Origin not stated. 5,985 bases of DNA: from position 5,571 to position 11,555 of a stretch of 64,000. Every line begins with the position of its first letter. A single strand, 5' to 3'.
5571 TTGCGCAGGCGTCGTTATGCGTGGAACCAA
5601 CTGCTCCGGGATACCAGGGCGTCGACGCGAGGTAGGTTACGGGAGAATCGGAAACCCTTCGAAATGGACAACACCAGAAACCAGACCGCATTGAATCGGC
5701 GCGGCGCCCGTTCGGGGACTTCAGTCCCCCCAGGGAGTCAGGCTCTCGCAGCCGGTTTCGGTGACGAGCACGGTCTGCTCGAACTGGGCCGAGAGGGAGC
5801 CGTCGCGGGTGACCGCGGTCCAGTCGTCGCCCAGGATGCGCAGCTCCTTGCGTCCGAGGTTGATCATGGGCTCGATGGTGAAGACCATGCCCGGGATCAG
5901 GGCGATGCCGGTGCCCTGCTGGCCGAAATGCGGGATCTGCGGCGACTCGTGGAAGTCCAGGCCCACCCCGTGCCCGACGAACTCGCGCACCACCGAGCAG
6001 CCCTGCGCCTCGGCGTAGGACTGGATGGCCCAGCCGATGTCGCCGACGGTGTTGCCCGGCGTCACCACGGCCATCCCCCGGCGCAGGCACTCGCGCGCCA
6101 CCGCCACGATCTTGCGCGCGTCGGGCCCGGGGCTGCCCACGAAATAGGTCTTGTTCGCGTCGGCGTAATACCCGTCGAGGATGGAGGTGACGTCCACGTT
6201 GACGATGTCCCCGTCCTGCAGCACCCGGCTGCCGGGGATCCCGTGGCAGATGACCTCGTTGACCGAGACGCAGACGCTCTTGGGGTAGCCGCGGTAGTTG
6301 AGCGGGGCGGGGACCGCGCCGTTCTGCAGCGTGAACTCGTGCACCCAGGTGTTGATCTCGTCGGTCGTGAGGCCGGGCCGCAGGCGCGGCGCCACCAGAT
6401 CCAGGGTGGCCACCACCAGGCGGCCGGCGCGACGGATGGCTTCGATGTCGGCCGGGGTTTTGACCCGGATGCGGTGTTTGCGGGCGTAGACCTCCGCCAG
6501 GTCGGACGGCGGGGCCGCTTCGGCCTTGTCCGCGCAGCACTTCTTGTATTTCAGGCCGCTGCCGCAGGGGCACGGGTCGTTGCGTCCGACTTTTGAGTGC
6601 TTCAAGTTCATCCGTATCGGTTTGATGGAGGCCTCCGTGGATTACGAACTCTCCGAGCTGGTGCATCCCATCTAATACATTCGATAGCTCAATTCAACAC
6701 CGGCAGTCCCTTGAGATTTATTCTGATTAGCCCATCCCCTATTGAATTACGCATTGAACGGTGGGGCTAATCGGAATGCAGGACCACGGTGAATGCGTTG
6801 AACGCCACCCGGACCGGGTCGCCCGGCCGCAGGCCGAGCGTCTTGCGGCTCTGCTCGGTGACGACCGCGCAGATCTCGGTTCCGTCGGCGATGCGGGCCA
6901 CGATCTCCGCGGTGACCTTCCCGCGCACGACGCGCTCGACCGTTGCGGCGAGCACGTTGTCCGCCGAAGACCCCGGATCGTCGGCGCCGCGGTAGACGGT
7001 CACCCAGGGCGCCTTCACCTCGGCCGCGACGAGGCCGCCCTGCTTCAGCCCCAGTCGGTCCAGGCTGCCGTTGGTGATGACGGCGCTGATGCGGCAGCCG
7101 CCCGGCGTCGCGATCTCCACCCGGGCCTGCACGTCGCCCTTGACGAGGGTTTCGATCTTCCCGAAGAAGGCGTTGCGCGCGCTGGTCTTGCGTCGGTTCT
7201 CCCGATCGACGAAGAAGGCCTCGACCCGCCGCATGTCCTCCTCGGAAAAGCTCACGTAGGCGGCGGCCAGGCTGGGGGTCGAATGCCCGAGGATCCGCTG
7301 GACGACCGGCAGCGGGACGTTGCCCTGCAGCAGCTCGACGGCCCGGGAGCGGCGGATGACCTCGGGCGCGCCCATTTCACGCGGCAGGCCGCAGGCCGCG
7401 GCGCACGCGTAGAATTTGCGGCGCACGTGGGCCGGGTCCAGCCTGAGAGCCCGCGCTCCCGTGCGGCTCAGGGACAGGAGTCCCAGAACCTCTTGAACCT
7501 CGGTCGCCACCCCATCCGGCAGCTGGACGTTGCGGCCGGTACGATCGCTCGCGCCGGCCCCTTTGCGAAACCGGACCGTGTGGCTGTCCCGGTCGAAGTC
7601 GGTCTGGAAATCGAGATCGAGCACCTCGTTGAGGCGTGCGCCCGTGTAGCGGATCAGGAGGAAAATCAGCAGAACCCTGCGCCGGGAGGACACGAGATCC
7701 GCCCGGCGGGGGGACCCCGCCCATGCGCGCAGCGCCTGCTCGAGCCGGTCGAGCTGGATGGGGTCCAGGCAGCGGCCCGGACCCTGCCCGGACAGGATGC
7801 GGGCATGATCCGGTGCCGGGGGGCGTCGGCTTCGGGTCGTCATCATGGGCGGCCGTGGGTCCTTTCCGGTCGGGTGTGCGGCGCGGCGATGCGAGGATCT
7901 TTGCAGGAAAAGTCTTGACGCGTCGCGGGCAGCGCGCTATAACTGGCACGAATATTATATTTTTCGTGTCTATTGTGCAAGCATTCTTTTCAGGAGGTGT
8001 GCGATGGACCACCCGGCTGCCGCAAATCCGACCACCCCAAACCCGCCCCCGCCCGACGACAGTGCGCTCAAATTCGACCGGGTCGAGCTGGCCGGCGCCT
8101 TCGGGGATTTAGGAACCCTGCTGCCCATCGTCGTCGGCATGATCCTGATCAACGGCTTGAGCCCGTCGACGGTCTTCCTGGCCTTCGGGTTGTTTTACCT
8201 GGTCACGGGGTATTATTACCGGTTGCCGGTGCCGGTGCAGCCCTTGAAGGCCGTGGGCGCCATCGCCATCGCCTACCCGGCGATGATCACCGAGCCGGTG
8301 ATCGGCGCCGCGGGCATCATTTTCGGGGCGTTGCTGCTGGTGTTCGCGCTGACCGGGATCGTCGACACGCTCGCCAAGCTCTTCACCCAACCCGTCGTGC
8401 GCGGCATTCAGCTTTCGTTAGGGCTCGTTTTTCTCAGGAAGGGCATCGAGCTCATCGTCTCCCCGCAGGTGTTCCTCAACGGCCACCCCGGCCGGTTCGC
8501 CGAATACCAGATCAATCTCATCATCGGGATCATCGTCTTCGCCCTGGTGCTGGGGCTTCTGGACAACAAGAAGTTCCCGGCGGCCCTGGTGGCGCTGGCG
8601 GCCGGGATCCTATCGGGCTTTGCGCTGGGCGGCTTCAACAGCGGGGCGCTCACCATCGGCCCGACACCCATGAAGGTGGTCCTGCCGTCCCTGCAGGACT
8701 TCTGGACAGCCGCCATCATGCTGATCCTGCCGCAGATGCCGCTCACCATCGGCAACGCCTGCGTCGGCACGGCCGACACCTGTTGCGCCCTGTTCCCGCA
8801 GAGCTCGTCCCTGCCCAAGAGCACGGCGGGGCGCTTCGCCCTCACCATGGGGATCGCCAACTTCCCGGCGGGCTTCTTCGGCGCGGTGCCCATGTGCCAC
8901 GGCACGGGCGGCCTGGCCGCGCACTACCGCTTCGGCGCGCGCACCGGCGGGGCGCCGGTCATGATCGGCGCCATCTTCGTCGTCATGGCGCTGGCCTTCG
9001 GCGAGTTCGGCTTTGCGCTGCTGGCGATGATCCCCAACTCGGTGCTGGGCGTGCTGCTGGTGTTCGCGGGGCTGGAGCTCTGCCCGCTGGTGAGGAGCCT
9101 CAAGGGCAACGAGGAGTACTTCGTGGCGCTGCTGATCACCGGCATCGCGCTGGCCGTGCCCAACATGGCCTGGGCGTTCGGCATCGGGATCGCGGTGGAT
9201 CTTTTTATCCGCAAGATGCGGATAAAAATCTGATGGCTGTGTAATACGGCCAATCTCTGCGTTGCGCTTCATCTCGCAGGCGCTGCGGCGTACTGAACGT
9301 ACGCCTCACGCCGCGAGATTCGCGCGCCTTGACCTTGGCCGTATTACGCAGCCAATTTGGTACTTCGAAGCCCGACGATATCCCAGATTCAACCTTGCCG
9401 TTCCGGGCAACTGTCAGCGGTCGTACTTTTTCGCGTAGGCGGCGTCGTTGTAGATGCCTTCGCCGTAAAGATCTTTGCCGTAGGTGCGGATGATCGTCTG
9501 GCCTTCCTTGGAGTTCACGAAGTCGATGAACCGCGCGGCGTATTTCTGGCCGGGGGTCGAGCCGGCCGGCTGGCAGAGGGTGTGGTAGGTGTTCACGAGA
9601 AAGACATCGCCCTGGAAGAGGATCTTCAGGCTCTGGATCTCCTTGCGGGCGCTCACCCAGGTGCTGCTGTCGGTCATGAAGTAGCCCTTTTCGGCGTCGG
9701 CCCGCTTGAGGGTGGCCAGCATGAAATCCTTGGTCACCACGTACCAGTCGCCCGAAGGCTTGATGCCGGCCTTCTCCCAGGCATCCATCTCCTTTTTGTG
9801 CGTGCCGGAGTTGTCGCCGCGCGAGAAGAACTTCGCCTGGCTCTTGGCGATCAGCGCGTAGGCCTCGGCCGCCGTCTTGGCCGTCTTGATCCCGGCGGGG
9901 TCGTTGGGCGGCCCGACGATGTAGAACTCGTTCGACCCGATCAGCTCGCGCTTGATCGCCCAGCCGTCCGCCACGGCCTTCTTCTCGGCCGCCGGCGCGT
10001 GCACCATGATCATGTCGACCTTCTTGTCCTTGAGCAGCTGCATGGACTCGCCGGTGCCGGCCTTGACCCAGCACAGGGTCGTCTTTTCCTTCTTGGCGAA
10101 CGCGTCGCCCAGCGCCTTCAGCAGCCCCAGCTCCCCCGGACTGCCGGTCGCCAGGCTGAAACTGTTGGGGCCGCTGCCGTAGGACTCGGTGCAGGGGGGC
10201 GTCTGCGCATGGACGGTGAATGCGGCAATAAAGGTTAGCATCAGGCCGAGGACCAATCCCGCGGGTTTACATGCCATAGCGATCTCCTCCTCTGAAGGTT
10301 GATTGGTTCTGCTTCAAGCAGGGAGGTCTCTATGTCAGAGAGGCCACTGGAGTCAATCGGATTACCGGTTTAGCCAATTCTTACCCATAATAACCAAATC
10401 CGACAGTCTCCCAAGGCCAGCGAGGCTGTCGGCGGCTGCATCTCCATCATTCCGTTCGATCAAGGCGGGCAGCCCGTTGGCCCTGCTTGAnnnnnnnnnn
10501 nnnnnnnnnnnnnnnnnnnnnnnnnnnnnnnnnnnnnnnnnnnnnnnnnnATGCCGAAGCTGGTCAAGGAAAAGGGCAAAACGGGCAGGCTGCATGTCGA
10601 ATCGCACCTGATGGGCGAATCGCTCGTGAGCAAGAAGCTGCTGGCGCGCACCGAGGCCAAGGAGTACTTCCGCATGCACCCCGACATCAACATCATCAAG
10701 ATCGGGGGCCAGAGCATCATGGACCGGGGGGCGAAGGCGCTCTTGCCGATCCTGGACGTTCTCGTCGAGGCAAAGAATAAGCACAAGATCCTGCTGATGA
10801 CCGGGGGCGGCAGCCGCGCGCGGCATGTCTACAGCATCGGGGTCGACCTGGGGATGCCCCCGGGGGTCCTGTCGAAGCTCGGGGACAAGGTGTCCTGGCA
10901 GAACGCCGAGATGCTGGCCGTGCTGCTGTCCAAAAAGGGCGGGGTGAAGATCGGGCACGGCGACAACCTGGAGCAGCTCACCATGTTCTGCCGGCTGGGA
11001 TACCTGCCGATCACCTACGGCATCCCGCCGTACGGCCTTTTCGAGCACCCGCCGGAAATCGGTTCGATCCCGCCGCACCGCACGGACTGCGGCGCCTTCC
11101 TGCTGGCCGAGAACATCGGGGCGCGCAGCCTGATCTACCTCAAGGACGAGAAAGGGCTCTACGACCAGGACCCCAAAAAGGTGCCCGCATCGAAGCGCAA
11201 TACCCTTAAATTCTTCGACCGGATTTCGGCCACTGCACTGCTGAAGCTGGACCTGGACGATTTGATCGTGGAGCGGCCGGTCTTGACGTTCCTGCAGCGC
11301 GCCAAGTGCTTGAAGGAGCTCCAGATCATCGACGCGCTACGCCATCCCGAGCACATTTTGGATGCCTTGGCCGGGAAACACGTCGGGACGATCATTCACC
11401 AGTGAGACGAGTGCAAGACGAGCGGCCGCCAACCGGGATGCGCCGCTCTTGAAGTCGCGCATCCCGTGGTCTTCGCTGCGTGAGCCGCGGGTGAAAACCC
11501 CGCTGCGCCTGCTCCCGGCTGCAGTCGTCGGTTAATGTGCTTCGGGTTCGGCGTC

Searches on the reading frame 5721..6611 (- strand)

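Call 57: search_protein_families(library=pfam, proteins=[window:5721-6611:-], max_evalue=1e-8)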
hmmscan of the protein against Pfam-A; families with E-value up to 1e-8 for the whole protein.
window:5721-6611:- (296 aa): 2 families
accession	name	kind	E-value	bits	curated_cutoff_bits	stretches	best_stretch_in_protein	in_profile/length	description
PF00557.29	Peptidase_M24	-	2.2e-54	184.8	23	1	57-285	1-208/208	Metallopeptidase family M24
PF02810.21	SEC-C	-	1.3e-10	41.3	20.4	1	10-27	1-18/19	SEC-C motif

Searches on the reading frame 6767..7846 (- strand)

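Call 57: search_protein_families(library=pfam, proteins=[window:6767-7846:-], max_evalue=1e-8)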
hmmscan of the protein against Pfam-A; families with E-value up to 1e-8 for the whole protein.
window:6767-7846:- (359 aa): 1 family
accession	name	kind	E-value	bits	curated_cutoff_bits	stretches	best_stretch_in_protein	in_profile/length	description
PF03459.23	TOBE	-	9.4e-29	99.9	22.3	2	293-351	1-59/64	TOBE domain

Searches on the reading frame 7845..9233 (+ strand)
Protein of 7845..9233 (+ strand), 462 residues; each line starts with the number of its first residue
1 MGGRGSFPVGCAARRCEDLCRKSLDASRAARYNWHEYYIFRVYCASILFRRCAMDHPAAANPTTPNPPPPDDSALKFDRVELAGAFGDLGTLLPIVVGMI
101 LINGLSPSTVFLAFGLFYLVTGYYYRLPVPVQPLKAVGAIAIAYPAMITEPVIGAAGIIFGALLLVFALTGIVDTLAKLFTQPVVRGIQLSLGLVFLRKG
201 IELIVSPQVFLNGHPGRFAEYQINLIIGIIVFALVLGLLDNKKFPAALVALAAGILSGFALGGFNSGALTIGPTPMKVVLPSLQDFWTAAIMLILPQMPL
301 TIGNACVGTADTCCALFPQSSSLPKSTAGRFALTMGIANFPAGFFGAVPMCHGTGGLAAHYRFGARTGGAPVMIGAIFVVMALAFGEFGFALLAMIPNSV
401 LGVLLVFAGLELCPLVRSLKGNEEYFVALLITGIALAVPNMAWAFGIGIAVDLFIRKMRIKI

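Call 57: search_protein_families(library=pfam, proteins=[window:7845-9233:+], max_evalue=1e-8)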
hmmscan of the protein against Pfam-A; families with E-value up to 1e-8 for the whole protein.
window:7845-9233:+ (462 aa): 1 family
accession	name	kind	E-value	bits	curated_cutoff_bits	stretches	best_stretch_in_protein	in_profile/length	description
PF16983.11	MFS_MOT1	-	3.5e-48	163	30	2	290-412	2-111/111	Molybdate transporter of MFS superfamily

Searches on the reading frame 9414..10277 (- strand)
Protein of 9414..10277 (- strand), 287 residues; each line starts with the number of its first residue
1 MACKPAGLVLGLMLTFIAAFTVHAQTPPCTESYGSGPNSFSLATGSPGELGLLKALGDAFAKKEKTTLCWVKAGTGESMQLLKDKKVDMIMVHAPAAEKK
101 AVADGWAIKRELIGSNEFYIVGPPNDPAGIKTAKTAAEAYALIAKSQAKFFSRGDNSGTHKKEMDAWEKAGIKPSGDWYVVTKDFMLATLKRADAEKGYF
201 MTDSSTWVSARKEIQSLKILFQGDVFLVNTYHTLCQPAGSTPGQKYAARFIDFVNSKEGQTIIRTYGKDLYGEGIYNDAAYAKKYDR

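Call 57: search_protein_families(library=pfam, proteins=[window:9414-10277:-], max_evalue=1e-8)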
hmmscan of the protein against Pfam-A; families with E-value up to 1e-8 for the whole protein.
window:9414-10277:- (287 aa): 1 family
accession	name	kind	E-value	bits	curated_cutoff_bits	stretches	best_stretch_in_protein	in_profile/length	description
PF12849.12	PBP_like_2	-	5.3e-36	125.2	27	1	33-258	3-267/267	PBP superfamily domain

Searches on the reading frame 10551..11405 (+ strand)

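Call 57: search_protein_families(library=pfam, proteins=[window:10551-11405:+], max_evalue=1e-8)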
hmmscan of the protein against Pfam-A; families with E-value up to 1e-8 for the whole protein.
window:10551-11405:+ (284 aa): 1 family
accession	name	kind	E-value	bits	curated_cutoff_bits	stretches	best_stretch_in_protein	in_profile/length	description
PF00696.33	AA_kinase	-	1.8e-17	64.3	24.9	1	46-216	2-191/234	Amino acid kinase family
